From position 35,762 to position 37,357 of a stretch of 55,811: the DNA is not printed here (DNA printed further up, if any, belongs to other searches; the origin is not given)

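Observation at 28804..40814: RuBisCO-like protein + second DUF1537 kinase embedded between GH127/GH78 and a racemase-like protein + BASS carrier: branched-chain sugar (apiose / aceric acid) catabolism in a Bacteroidota glycan island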

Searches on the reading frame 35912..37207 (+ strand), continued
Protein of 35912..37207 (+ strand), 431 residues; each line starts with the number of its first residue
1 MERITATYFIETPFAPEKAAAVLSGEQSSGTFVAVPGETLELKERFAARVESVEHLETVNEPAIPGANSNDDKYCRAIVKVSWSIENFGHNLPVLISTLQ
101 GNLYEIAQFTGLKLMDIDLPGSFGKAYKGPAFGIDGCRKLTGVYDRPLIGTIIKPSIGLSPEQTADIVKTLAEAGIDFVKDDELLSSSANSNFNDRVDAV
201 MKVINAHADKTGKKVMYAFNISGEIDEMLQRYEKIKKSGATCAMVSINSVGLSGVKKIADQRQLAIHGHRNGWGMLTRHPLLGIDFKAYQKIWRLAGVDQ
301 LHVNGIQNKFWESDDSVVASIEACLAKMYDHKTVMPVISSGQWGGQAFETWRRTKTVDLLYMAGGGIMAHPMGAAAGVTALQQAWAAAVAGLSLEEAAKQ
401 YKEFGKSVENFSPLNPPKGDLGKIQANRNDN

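Call 36: get_annotated_region(hit=H12, flank=10000)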
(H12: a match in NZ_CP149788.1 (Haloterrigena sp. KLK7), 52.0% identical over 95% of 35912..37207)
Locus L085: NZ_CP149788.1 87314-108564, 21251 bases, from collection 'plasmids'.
description: Haloterrigena sp. KLK7 plasmid unnamed1, complete sequence
organism: Haloterrigena sp. KLK7 (NCBI taxid 3132747)
taxonomy: Archaea; Euryarchaeota; Halobacteria; Halobacteriales; Natrialbaceae; Haloterrigena; Haloterrigena sp. KLK7
host: -; source: cell culture,salt lake; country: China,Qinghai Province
typing (MOB-suite, as given by PLSDB): non-mobilizable
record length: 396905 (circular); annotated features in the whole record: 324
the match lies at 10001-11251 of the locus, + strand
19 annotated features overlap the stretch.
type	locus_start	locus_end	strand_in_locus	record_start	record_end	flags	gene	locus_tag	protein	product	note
CDS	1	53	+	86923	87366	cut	-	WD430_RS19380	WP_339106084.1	universal stress protein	-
CDS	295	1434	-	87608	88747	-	-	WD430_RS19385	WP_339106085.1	phage integrase SAM-like domain-containing protein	-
CDS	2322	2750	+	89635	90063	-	-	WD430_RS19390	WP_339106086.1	universal stress protein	-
CDS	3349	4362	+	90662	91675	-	-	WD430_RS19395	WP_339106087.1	TRAP transporter substrate-binding protein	-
CDS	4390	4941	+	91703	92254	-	-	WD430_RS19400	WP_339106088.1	TRAP transporter small permease subunit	-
CDS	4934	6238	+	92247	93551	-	-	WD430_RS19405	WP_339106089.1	TRAP transporter large permease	GO:0008643 - carbohydrate transport [Evidence IEA]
CDS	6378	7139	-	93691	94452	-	-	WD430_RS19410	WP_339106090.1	aldolase/citrate lyase family protein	-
CDS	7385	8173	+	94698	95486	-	-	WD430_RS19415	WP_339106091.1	SDR family oxidoreductase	-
CDS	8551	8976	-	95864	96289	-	-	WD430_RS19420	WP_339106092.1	VOC family protein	-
CDS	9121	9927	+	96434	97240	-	-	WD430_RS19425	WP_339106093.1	hypothetical protein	-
CDS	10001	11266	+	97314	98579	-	-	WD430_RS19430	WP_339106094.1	ribulose-bisphosphate carboxylase large subunit family protein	-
CDS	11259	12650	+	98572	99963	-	-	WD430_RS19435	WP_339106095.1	four-carbon acid sugar kinase family protein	-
CDS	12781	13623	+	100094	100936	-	-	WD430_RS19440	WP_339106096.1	aldo/keto reductase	-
CDS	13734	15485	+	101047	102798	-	pyk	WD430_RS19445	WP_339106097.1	pyruvate kinase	GO:0006096 - glycolytic process [Evidence IEA]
CDS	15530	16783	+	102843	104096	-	eno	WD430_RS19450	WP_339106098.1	phosphopyruvate hydratase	GO:0006096 - glycolytic process [Evidence IEA]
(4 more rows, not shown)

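Call 44: get_annotated_region(hit=H4, flank=9000)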
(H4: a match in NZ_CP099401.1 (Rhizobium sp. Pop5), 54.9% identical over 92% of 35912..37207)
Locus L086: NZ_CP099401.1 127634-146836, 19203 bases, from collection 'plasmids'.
description: Rhizobium sp. Pop5 plasmid pRsp_Pop5_2, complete sequence
organism: Rhizobium sp. Pop5 (NCBI taxid 1223565)
taxonomy: Bacteria; Pseudomonadota; Alphaproteobacteria; Hyphomicrobiales; Rhizobiaceae; Rhizobium; Rhizobium sp. Pop5
host: -; source: Phaseolus vulgaris,Cell culture; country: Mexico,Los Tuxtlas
typing (MOB-suite, as given by PLSDB): conjugative; replicon rep_cluster_841; relaxase MOBQ; mating-pair formation MPF_T
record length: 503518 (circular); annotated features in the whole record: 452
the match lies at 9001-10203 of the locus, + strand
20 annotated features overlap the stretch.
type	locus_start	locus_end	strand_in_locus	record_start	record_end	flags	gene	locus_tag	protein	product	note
CDS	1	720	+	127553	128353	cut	-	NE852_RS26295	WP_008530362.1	inositol monophosphatase family protein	-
CDS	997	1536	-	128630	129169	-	-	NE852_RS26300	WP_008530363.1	NUDIX hydrolase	-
CDS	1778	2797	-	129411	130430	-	-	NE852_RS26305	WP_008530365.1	inorganic phosphate transporter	-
CDS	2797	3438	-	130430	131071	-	-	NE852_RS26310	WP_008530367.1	DUF47 domain-containing protein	-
CDS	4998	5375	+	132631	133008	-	-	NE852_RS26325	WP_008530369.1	hypothetical protein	-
CDS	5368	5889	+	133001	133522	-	-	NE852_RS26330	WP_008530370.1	hypothetical protein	-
CDS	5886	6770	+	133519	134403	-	sigJ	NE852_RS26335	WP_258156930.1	RNA polymerase sigma factor SigJ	GO:0006352 - DNA-templated transcription initiation [Evidence IEA]; GO:0006355 - regulation of DNA-templated ...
CDS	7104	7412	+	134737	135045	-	-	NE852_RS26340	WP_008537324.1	type II toxin-antitoxin system RelB/DinJ family antitoxin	-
CDS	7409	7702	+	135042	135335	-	-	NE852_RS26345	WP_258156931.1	type II toxin-antitoxin system RelE/ParE family toxin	GO:0030541 - plasmid partitioning [Evidence IEA]; GO:0051290 - protein heterotetramerization [Evidence IEA]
CDS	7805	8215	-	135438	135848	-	-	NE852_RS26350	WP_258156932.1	LysR substrate-binding domain-containing protein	-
CDS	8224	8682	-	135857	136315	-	-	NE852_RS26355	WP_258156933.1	LysR family transcriptional regulator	GO:0006355 - regulation of DNA-templated transcription [Evidence IEA]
CDS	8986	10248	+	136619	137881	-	-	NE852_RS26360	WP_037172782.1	ribulose-bisphosphate carboxylase large subunit family protein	-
CDS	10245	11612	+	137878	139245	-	-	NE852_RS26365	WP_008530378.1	four-carbon acid sugar kinase family protein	-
CDS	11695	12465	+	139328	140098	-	-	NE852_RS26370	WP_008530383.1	3-oxoacyl-ACP reductase family protein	-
CDS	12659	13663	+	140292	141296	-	-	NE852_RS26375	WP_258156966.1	2-keto-3-deoxygluconate permease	-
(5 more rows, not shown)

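Call 45: get_annotated_region(hit=H10, flank=9000)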
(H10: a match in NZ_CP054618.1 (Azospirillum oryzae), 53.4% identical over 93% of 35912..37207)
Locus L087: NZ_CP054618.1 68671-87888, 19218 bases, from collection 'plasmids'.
description: Azospirillum oryzae strain KACC 14407 plasmid unnamed4, complete sequence
organism: Azospirillum oryzae (NCBI taxid 286727)
taxonomy: Bacteria; Pseudomonadota; Alphaproteobacteria; Rhodospirillales; Azospirillaceae; Azospirillum; Azospirillum oryzae
host: -; source: cell culture,soil; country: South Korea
typing (MOB-suite, as given by PLSDB): mobilizable; relaxase MOBP
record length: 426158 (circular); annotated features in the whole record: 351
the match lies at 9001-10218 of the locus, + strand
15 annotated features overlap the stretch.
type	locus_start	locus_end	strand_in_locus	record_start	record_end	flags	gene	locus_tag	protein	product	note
CDS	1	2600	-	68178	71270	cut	-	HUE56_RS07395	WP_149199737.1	efflux RND transporter permease subunit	-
CDS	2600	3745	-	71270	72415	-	-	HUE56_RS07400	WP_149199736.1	efflux RND transporter periplasmic adaptor subunit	GO:0006810 - transport [Evidence IEA]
CDS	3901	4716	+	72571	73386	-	-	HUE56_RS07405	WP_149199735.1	oxidoreductase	-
CDS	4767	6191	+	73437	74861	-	-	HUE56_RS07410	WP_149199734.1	MATE family efflux transporter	-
CDS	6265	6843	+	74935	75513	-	-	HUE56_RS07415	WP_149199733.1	TetR family transcriptional regulator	-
CDS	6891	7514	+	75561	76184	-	-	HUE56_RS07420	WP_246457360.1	TetR/AcrR family transcriptional regulator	-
CDS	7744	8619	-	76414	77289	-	-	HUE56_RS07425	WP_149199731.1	LysR substrate-binding domain-containing protein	-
CDS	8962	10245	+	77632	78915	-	-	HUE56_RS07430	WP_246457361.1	ribulose-bisphosphate carboxylase large subunit family protein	-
CDS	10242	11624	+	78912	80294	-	-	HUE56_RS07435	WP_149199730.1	four-carbon acid sugar kinase family protein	-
CDS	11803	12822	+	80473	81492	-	-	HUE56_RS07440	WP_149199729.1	TRAP transporter substrate-binding protein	-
CDS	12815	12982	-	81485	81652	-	-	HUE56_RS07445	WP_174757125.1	hypothetical protein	-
CDS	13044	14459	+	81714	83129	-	pyk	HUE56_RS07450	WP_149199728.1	pyruvate kinase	GO:0006096 - glycolytic process [Evidence IEA]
CDS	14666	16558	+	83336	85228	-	-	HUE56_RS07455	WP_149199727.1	TRAP transporter large permease subunit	-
CDS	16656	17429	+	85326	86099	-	-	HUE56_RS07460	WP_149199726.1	glucose 1-dehydrogenase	-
CDS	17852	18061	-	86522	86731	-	-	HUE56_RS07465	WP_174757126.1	hypothetical protein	-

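Call 46: get_annotated_region(hit=H27, flank=9000)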
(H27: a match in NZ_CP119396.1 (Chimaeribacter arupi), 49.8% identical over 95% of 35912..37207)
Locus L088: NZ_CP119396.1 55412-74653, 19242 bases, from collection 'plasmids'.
description: Chimaeribacter arupi strain DSM 115072 plasmid p353_DSM_115072, complete sequence
organism: Chimaeribacter arupi (NCBI taxid 2060066)
taxonomy: Bacteria; Pseudomonadota; Gammaproteobacteria; Enterobacterales; Yersiniaceae; Chimaeribacter; Chimaeribacter arupi
host: -; source: Homo sapiens,blood culture; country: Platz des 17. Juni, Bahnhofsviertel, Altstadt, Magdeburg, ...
typing (MOB-suite, as given by PLSDB): non-mobilizable
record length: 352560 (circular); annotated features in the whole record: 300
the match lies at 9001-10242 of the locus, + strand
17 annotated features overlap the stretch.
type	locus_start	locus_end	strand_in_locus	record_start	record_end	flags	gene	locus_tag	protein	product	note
CDS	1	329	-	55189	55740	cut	-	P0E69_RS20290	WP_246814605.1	NAD(P)-binding domain-containing protein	-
CDS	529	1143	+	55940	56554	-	-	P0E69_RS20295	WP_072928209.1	TetR/AcrR family transcriptional regulator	GO:0006355 - regulation of DNA-templated transcription [Evidence IEA]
CDS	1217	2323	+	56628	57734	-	-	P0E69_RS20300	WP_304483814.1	efflux RND transporter periplasmic adaptor subunit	GO:0006810 - transport [Evidence IEA]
CDS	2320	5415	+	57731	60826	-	-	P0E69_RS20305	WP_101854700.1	efflux RND transporter permease subunit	-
CDS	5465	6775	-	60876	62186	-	-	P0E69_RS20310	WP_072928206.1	PAS domain-containing methyl-accepting chemotaxis protein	GO:0006935 - chemotaxis [Evidence IEA]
CDS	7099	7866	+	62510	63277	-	fabG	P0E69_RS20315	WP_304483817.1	3-oxoacyl-ACP reductase FabG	-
CDS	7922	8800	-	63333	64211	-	-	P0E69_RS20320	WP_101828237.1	LysR substrate-binding domain-containing protein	-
CDS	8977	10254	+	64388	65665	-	-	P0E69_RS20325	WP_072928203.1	ribulose-bisphosphate carboxylase large subunit family protein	-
CDS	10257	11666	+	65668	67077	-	-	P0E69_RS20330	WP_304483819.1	four-carbon acid sugar kinase family protein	-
CDS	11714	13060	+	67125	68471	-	-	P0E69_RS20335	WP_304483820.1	MFS transporter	GO:0055085 - transmembrane transport [Evidence IEA]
CDS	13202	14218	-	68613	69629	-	-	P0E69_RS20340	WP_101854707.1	LacI family DNA-binding transcriptional regulator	GO:0006351 - DNA-templated transcription [Evidence IEA]; GO:0045892 - negative regulation of DNA-templated ...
CDS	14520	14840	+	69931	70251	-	-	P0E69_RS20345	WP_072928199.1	PTS sugar transporter subunit IIB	GO:0008643 - carbohydrate transport [Evidence IEA]; GO:0009401 - phosphoenolpyruvate-dependent sugar phosphotransferase ...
CDS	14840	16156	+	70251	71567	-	-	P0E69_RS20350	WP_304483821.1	PTS sugar transporter subunit IIC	GO:0009401 - phosphoenolpyruvate-dependent sugar phosphotransferase system [Evidence IEA]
CDS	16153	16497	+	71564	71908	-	-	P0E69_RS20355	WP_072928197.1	PTS lactose/cellobiose transporter subunit IIA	GO:0009401 - phosphoenolpyruvate-dependent sugar phosphotransferase system [Evidence IEA]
CDS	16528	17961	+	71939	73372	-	-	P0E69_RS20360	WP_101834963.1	6-phospho-beta-glucosidase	GO:0005975 - carbohydrate metabolic process [Evidence IEA]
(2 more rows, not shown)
